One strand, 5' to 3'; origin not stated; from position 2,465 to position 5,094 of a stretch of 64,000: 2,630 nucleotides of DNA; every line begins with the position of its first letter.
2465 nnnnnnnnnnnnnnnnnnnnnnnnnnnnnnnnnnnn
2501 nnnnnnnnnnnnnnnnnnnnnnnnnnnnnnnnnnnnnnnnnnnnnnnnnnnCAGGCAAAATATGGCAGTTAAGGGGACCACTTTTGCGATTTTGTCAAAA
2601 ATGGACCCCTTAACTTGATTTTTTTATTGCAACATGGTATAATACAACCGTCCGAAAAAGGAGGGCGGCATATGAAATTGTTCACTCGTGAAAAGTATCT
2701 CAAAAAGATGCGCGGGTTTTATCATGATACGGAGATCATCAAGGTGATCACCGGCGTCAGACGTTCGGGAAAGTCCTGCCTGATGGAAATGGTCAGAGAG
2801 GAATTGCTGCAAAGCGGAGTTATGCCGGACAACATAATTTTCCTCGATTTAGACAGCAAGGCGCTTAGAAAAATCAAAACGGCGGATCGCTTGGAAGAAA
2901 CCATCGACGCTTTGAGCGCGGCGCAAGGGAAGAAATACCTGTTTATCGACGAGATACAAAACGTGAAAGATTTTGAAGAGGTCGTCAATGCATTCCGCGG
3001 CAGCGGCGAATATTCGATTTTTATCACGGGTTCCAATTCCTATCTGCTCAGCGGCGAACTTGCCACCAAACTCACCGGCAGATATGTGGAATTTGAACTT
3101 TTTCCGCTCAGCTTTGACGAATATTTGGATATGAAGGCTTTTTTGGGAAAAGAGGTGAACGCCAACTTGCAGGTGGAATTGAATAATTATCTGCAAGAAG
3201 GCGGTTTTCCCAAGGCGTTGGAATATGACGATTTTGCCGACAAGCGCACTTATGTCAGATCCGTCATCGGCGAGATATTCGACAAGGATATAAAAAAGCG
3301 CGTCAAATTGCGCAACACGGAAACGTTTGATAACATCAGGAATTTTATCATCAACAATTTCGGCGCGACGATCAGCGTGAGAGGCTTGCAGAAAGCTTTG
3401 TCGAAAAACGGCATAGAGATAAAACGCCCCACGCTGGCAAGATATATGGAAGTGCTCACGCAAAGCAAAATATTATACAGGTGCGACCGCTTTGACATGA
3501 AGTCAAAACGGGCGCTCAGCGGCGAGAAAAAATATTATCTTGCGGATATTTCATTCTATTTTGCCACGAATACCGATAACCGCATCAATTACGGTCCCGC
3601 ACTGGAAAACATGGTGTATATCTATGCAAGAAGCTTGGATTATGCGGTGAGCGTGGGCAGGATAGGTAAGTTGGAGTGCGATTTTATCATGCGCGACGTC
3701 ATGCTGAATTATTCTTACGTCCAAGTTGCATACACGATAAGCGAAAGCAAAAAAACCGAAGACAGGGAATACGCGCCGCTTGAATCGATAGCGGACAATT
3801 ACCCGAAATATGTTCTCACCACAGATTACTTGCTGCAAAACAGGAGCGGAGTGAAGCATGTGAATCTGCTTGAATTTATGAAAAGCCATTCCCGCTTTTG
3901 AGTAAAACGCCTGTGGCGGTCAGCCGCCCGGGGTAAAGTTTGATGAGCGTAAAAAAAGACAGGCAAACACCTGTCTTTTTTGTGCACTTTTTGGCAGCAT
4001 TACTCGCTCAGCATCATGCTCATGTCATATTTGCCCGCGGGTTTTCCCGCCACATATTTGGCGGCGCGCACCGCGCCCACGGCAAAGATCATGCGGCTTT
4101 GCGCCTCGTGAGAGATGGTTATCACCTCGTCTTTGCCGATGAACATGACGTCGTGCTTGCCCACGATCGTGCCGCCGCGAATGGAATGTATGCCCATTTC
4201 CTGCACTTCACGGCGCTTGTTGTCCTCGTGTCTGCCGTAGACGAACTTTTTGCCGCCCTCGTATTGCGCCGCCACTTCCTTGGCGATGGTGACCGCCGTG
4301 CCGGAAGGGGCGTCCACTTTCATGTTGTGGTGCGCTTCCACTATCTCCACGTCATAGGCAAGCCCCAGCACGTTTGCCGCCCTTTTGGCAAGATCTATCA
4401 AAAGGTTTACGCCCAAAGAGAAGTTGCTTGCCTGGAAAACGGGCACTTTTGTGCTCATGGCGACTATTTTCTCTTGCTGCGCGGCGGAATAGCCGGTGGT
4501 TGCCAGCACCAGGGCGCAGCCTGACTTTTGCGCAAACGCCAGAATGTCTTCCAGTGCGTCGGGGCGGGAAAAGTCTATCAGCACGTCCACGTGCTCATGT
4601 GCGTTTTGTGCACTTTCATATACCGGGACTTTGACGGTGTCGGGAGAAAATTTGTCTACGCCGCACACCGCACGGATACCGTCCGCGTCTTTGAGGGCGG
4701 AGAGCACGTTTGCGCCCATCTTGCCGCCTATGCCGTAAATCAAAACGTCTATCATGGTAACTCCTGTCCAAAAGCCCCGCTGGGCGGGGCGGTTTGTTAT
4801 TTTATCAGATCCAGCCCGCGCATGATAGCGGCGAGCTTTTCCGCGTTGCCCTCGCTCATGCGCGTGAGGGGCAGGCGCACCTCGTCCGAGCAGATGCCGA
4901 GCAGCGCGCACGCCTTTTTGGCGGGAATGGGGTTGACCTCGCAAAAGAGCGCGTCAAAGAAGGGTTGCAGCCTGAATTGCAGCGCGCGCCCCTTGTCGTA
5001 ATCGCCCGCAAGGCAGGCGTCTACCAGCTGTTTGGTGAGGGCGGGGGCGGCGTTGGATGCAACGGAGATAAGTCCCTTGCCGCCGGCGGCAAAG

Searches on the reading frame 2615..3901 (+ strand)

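Call 60: search_protein_families(library=pfam, max_evalue=0.00001, proteins=[window:2615-3901:+])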
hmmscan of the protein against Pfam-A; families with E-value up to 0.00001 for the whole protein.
window:2615-3901:+ (428 aa): 2 families
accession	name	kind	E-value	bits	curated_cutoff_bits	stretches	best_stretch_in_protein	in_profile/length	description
PF13173.12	AAA_14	-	6.7e-35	120.3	27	1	42-171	4-129/129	AAA domain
PF13635.12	DUF4143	-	1.4e-10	41.6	28.1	1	224-344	2-124/160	Domain of unknown function (DUF4143)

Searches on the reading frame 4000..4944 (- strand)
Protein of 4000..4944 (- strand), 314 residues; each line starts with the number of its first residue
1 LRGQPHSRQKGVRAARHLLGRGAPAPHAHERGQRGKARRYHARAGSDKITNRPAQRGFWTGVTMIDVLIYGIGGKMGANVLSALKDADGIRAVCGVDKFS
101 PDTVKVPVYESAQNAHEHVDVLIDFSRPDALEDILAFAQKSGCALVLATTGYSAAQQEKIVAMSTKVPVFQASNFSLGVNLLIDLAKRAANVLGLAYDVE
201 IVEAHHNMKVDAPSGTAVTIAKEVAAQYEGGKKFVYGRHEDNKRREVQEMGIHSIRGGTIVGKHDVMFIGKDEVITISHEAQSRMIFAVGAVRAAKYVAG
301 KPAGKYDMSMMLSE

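Call 60: search_protein_families(library=pfam, max_evalue=0.00001, proteins=[window:4000-4944:-])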
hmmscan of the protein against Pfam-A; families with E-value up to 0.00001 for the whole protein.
window:4000-4944:- (314 aa): 2 families
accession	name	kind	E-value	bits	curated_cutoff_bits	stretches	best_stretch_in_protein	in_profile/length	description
PF05173.19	DapB_C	-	1.9e-43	147.8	27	1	178-312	1-121/121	Dihydrodipicolinate reductase, C-terminus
PF01113.26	DapB_N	-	8.1e-24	84.5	25.6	1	65-175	1-124/124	Dihydrodipicolinate reductase, N-terminus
